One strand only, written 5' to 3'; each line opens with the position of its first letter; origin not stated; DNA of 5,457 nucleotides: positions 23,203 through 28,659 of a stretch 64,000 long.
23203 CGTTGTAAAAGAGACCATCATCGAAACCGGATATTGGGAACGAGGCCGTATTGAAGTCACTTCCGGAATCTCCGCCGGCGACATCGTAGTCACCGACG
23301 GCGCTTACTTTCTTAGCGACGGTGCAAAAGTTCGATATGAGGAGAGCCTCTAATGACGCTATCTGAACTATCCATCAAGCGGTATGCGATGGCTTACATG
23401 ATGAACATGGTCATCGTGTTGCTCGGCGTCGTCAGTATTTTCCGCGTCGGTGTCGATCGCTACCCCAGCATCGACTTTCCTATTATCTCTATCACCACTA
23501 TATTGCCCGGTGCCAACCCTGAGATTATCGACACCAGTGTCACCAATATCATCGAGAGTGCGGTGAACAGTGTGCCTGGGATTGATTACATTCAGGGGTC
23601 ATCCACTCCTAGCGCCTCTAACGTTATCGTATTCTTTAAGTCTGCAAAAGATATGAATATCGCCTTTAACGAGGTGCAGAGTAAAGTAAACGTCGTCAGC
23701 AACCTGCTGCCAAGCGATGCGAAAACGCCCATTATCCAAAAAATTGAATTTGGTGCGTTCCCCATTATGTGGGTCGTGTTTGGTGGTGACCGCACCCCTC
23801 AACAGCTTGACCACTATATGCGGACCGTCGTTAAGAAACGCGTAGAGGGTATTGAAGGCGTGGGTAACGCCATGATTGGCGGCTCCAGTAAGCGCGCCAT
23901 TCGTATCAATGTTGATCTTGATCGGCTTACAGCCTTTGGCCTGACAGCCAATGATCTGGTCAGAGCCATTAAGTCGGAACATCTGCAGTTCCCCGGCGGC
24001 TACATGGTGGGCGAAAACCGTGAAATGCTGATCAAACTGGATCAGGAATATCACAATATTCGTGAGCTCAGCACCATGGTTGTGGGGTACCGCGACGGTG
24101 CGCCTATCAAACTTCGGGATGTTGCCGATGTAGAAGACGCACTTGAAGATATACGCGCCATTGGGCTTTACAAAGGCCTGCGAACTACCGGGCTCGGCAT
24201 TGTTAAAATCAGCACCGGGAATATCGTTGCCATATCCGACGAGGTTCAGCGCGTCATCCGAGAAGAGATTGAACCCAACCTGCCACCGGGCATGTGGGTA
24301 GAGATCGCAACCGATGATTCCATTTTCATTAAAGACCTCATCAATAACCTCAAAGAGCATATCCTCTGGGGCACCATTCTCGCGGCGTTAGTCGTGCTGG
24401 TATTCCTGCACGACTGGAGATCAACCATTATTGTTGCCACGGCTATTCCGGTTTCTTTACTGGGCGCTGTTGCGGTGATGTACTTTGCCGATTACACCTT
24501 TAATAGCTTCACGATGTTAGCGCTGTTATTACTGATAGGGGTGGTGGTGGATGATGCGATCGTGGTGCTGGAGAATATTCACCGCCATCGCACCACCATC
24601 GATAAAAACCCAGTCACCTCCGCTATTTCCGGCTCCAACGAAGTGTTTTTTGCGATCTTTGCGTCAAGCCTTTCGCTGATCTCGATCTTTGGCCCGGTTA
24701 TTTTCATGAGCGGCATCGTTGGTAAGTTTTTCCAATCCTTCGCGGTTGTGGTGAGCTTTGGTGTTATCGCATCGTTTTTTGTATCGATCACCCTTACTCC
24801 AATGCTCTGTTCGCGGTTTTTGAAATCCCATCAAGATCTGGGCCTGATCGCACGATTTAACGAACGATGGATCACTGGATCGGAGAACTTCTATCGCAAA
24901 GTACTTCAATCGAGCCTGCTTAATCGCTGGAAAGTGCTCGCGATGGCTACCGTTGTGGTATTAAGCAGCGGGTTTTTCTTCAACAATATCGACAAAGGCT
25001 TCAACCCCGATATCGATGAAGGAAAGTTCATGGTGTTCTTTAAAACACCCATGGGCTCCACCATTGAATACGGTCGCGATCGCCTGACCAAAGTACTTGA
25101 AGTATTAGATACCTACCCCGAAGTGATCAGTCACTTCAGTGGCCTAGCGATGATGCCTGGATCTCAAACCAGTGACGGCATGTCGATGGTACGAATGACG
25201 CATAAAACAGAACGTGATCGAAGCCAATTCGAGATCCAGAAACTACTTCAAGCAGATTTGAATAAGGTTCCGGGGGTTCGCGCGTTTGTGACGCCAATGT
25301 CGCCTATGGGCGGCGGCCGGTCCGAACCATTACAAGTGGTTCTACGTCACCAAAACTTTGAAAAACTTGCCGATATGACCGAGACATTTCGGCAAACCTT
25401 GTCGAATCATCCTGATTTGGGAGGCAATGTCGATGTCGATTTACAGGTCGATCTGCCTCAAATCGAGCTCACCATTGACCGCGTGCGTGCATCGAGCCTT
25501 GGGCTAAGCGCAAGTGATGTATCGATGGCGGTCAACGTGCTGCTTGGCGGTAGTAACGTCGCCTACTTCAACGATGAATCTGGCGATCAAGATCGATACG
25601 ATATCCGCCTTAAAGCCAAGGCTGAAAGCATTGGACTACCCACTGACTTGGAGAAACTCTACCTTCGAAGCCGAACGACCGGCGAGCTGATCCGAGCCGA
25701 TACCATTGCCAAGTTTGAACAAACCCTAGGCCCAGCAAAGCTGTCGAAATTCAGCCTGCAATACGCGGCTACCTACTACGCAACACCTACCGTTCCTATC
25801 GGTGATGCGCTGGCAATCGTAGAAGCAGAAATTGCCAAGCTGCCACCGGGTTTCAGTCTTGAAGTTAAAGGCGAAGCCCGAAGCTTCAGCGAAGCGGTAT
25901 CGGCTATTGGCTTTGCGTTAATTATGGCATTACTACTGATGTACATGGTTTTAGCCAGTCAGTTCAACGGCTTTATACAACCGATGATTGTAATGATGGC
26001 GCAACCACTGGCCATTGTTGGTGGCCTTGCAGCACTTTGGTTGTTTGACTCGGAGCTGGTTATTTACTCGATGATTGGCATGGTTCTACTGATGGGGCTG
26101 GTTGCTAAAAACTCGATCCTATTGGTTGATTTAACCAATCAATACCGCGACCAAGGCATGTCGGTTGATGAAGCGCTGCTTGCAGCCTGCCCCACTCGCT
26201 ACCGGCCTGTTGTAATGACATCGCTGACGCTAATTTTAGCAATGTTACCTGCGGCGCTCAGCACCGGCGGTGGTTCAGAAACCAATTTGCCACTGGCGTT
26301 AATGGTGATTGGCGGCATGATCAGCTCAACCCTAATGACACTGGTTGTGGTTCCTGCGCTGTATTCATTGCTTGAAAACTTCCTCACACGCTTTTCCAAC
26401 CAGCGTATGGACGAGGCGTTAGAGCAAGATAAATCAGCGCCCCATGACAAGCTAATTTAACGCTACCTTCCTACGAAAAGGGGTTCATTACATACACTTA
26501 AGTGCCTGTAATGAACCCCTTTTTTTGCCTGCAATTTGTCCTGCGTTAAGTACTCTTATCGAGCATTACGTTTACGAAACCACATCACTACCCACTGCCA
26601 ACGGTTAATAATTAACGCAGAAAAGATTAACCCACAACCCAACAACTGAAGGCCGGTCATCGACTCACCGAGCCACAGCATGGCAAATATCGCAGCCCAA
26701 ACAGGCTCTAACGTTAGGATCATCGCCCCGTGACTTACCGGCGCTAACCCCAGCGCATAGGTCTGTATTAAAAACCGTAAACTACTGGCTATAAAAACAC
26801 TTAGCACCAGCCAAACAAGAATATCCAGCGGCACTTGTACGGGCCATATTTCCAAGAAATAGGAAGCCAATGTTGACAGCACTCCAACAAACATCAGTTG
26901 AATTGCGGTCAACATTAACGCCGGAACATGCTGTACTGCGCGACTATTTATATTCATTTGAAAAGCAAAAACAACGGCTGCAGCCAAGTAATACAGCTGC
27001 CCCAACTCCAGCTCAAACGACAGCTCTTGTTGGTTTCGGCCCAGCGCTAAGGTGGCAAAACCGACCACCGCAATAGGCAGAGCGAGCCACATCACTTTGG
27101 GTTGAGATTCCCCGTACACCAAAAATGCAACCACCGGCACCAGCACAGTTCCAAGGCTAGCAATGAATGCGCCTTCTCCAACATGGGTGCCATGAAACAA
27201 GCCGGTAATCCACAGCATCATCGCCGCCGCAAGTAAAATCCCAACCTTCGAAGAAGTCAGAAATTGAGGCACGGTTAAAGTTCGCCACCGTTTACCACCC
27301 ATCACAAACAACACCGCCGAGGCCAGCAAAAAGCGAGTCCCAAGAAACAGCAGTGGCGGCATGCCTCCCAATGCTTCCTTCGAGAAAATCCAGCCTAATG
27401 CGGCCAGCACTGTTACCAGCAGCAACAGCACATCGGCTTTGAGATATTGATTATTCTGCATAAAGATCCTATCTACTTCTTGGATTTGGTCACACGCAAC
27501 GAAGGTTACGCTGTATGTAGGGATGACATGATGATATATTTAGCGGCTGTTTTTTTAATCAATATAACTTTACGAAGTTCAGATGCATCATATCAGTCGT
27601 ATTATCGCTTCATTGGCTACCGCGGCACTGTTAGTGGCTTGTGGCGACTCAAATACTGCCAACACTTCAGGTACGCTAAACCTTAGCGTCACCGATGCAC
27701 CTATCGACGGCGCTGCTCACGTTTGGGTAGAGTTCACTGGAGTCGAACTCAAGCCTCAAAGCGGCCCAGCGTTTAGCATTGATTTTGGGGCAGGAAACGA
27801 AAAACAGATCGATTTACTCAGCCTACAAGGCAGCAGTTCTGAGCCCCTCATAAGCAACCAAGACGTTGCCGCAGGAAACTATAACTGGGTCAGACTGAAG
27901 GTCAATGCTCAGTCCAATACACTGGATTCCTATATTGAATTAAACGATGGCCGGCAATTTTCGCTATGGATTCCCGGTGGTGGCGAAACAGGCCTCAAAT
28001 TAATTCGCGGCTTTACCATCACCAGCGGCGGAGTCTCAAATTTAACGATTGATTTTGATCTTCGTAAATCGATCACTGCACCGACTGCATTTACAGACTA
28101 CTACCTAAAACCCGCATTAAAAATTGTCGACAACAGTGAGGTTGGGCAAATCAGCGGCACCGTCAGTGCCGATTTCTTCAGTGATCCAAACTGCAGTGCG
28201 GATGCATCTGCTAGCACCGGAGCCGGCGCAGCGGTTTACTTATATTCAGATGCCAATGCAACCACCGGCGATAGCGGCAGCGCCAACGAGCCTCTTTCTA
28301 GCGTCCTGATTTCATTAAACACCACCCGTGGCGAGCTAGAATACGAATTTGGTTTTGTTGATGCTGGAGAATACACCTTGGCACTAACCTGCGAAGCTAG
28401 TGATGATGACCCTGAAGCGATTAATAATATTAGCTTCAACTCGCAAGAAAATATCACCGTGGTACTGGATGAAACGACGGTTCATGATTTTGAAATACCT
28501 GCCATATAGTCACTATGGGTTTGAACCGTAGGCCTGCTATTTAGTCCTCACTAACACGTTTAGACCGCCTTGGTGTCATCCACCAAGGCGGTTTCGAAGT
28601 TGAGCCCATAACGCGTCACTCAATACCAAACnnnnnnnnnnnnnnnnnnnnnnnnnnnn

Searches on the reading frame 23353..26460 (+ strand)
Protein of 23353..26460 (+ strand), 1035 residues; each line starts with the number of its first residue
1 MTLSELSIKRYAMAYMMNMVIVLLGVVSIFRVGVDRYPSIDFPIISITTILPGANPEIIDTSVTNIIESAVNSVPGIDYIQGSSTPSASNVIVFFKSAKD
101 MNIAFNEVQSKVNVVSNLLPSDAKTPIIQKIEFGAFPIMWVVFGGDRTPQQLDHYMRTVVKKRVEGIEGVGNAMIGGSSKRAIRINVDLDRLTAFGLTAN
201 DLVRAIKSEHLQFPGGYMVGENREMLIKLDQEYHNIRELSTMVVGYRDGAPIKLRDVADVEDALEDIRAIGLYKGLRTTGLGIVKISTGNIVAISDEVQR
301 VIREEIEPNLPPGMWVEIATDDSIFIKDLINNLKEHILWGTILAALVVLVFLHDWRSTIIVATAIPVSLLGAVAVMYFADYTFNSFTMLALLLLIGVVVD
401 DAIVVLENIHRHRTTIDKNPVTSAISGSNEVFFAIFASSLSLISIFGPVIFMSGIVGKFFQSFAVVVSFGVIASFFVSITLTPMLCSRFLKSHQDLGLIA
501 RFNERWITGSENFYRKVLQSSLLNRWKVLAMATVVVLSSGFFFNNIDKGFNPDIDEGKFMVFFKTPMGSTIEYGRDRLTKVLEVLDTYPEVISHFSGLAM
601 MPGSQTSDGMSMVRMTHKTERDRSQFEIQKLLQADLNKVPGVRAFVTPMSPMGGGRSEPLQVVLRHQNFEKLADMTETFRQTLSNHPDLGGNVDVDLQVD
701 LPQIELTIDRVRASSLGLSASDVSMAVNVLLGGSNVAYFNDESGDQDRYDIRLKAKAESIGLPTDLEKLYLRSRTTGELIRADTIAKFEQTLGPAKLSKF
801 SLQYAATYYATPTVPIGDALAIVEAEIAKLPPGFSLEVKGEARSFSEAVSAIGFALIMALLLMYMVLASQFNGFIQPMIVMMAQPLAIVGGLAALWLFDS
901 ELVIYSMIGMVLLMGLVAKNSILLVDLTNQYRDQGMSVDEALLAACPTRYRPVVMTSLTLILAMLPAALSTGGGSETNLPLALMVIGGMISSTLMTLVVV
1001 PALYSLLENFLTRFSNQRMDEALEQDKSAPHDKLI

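Call 54: search_protein_families(library=pfam, proteins=[window:23353-26460:+], max_evalue=0.000001)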
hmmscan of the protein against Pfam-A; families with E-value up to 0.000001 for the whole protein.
window:23353-26460:+ (1035 aa): 2 families
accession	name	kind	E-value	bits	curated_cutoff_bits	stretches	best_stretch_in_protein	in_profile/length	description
PF00873.25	ACR_tran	-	1.6e-245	817.8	28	1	4-1007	2-1020/1021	AcrB/AcrD/AcrF family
PF02355.23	SecD_SecF_C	-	5.8e-08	32.8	20.5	0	338-483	34-184/189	Protein export membrane protein SecD/SecF, C-terminal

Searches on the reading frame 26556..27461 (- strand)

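Call 54: search_protein_families(library=pfam, proteins=[window:26556-27461:-], max_evalue=0.000001)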
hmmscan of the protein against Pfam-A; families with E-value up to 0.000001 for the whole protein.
window:26556-27461:- (301 aa): 1 family
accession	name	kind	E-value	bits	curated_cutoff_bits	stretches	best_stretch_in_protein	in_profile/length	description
PF00892.27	EamA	-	1.8e-25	90.2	28.2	2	154-285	3-132/135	EamA-like transporter family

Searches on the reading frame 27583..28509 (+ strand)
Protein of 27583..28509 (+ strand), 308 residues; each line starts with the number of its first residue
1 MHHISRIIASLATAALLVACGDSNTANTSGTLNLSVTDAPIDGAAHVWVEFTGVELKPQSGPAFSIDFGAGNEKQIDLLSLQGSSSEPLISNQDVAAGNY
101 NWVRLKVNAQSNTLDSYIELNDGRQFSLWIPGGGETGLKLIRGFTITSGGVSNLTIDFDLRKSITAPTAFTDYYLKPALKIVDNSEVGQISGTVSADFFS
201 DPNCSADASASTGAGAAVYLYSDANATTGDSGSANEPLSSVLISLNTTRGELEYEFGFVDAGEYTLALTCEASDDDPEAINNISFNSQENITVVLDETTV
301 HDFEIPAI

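Call 55: search_protein_families(library=pfam, proteins=[window:27583-28509:+], max_evalue=0.000001)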
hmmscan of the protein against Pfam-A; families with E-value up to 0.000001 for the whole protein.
window:27583-28509:+ (308 aa): 1 family
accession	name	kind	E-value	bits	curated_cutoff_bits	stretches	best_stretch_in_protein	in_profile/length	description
PF14321.11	DUF4382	-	3.4e-33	115.2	25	1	29-177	1-136/136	Domain of unknown function (DUF4382)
